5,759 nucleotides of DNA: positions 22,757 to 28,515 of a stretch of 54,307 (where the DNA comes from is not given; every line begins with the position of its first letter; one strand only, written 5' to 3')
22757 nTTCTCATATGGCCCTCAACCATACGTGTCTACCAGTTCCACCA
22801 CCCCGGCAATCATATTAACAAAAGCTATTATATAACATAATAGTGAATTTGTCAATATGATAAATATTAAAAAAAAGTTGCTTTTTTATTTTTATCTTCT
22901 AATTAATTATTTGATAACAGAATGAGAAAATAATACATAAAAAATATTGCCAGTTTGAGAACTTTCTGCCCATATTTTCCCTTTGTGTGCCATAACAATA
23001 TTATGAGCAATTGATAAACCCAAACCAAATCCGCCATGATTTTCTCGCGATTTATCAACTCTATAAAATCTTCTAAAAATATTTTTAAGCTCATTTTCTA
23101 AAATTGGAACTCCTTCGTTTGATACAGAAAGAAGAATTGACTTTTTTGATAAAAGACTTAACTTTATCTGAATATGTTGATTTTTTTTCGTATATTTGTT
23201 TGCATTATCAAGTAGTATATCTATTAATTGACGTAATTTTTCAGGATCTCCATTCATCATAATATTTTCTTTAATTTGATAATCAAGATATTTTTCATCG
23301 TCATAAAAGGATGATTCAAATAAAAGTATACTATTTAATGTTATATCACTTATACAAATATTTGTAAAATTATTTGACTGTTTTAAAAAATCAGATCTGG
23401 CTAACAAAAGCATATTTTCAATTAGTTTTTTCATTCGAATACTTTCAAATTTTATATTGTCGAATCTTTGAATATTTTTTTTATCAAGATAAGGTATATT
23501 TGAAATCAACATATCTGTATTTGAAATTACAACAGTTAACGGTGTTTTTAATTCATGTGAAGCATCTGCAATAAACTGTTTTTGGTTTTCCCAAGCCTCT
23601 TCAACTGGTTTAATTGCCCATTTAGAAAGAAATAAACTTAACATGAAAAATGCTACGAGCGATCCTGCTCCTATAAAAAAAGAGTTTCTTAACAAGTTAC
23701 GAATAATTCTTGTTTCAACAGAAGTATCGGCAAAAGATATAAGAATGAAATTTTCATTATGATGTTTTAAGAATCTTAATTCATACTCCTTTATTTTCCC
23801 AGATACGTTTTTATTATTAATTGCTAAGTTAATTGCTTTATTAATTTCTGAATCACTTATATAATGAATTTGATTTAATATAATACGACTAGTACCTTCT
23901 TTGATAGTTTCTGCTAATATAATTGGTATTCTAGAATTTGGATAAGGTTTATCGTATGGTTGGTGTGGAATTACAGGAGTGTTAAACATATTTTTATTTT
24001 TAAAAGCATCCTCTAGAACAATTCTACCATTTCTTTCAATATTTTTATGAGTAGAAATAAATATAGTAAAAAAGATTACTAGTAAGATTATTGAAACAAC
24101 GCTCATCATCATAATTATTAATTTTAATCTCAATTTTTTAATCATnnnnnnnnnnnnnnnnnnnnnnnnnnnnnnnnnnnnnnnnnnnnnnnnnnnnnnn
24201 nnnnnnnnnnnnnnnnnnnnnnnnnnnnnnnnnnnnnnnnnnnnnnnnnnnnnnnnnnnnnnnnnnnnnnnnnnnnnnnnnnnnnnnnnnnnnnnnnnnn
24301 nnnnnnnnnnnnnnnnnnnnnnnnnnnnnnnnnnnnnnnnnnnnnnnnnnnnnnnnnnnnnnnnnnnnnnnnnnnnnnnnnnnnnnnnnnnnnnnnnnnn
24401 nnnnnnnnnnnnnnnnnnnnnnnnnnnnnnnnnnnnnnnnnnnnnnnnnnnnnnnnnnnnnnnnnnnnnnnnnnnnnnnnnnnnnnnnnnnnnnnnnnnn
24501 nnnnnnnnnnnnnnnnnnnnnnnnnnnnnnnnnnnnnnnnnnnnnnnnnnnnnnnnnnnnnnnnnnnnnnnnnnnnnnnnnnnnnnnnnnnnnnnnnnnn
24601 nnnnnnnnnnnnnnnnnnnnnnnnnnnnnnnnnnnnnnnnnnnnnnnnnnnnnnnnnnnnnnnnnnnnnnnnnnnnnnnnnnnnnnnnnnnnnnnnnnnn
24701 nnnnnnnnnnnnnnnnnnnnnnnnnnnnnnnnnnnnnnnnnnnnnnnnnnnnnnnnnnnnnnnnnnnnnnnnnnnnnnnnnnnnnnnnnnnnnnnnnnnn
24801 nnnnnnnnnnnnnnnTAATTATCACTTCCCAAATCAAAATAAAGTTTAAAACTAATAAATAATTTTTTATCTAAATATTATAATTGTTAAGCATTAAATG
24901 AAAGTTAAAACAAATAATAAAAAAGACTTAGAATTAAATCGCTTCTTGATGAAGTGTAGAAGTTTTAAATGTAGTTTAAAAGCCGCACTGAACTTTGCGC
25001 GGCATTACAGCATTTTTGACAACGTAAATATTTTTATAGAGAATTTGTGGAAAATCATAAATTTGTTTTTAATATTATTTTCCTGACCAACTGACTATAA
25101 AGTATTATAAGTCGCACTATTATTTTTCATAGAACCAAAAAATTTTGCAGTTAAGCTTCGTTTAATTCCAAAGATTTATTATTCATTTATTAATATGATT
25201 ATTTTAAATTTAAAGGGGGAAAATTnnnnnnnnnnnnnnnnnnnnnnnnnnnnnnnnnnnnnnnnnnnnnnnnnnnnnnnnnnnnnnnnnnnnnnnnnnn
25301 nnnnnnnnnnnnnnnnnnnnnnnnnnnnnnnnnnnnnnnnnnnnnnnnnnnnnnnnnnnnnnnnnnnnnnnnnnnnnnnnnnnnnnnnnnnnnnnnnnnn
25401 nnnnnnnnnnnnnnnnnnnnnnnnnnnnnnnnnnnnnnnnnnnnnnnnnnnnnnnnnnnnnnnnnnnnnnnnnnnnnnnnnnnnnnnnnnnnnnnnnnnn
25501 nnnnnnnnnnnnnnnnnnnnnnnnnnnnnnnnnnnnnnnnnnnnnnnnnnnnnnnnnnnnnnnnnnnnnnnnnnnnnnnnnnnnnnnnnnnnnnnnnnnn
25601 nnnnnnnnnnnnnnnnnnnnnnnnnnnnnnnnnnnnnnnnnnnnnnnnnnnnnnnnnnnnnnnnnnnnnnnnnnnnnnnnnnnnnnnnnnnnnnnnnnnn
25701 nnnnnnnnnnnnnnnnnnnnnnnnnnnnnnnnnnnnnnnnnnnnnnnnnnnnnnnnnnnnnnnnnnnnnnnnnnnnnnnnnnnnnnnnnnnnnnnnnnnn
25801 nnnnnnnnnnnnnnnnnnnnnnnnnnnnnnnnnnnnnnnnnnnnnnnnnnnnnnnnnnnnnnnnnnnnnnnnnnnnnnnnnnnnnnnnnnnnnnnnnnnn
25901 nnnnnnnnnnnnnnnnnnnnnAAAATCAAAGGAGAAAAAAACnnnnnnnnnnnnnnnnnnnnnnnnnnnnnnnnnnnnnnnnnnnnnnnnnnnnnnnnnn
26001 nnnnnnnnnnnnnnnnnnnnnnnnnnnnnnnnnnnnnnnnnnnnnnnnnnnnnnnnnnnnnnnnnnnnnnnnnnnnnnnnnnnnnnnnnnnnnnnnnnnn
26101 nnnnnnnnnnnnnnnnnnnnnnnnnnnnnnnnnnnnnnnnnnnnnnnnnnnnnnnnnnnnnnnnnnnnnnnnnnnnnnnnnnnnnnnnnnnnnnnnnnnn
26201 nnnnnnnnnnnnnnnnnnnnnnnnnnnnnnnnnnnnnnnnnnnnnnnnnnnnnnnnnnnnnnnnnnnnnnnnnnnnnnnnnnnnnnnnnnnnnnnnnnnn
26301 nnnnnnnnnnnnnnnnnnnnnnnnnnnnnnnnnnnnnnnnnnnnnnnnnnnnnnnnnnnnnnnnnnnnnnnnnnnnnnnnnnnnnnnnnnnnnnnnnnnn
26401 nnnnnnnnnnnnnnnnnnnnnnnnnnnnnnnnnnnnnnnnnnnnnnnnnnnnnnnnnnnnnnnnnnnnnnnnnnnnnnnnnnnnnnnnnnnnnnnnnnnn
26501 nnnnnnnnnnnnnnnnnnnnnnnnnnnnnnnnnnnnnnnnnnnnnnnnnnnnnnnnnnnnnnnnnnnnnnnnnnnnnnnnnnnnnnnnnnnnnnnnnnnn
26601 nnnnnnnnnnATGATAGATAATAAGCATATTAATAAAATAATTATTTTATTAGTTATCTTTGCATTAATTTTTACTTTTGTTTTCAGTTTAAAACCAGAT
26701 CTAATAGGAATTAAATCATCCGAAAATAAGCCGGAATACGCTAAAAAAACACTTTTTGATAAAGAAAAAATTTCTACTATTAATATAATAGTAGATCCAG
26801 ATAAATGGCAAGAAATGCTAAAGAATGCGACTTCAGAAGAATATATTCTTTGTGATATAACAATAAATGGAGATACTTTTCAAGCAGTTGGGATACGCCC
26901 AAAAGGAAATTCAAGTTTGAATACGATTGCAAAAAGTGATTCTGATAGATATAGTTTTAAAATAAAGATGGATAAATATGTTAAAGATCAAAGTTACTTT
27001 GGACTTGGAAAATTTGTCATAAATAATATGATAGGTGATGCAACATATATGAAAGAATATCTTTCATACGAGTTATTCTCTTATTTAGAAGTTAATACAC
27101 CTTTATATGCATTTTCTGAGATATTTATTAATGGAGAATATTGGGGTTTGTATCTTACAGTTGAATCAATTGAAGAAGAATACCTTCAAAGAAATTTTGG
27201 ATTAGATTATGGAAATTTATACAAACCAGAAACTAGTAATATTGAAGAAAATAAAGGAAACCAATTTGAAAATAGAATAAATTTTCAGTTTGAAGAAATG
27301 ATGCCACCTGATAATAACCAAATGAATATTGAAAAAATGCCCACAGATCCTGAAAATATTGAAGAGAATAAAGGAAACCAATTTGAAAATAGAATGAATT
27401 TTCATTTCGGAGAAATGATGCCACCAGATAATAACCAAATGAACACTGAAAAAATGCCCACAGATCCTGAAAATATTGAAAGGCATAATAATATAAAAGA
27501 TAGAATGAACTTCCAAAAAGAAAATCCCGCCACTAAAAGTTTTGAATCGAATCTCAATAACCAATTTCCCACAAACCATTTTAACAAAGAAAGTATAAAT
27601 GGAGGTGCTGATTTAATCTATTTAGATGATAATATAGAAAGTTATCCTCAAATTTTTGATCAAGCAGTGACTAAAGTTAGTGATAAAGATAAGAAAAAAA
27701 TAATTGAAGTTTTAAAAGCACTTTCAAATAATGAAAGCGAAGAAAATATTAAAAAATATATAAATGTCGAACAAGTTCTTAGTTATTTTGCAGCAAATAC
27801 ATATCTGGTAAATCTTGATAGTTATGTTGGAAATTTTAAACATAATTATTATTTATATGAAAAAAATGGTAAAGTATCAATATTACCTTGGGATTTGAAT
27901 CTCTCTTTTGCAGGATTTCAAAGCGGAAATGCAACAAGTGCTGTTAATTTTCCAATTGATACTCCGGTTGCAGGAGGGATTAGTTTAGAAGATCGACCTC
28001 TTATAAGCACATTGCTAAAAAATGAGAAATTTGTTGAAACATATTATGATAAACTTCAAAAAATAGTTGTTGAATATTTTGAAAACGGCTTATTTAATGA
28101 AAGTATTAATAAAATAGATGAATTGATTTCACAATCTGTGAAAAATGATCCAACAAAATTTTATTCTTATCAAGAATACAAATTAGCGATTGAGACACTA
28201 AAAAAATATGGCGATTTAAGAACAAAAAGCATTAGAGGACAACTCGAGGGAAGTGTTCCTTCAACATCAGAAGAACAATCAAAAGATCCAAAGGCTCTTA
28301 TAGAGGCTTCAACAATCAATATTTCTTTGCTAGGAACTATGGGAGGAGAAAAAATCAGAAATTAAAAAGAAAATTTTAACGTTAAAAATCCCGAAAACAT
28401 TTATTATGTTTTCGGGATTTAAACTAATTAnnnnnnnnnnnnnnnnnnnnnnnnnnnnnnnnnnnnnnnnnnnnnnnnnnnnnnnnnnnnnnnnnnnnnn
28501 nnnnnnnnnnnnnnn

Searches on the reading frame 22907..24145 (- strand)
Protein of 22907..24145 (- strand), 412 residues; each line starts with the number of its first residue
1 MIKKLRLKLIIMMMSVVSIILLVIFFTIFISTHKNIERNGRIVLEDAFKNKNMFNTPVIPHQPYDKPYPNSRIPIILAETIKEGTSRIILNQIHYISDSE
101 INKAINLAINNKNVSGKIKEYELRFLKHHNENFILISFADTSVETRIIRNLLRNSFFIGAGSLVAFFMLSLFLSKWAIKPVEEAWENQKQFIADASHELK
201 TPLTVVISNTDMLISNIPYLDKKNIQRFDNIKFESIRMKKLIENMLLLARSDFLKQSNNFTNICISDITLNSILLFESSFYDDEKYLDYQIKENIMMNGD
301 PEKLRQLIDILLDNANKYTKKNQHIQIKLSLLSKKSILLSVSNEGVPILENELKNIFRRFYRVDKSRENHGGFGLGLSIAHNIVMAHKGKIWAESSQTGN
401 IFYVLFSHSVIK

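Call 51: search_protein_families(library=pfam, proteins=[window:22907-24145:-], max_evalue=0.00001)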
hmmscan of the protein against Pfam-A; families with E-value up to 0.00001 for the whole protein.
window:22907-24145:- (412 aa): 2 families
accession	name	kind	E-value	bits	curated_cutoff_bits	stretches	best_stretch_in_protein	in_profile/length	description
PF02518.31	HATPase_c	-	2e-21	76.9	26.4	1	299-404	1-105/111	Histidine kinase-, DNA gyrase B-, and HSP90-like ATPase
PF00512.31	HisKA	-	5.1e-14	52.5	26.9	1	188-252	2-64/66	His Kinase A (phospho-acceptor) domain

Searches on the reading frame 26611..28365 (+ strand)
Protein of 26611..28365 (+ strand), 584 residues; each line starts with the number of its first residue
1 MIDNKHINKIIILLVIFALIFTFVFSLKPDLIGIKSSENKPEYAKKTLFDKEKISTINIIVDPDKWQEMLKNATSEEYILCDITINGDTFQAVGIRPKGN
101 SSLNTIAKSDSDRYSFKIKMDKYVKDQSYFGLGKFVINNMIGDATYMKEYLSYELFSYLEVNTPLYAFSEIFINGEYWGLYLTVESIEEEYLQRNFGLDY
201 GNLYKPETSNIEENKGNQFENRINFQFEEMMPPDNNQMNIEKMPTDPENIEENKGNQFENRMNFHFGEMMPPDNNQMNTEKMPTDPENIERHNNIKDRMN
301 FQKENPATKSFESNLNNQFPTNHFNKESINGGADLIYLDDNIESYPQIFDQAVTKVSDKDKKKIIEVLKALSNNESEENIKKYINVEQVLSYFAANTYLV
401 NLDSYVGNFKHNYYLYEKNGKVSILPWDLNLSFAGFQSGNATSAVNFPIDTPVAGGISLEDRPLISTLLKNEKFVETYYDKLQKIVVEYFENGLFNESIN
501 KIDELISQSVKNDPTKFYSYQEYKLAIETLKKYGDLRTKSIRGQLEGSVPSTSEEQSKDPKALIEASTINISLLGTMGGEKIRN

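Call 51: search_protein_families(library=pfam, proteins=[window:26611-28365:+], max_evalue=0.00001)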
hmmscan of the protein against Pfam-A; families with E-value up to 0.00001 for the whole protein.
window:26611-28365:+ (584 aa): 1 family
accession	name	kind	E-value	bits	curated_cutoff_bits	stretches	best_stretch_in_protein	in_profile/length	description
PF08757.17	CotH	-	1.2e-66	225.9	23.8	2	333-540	114-321/322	CotH kinase protein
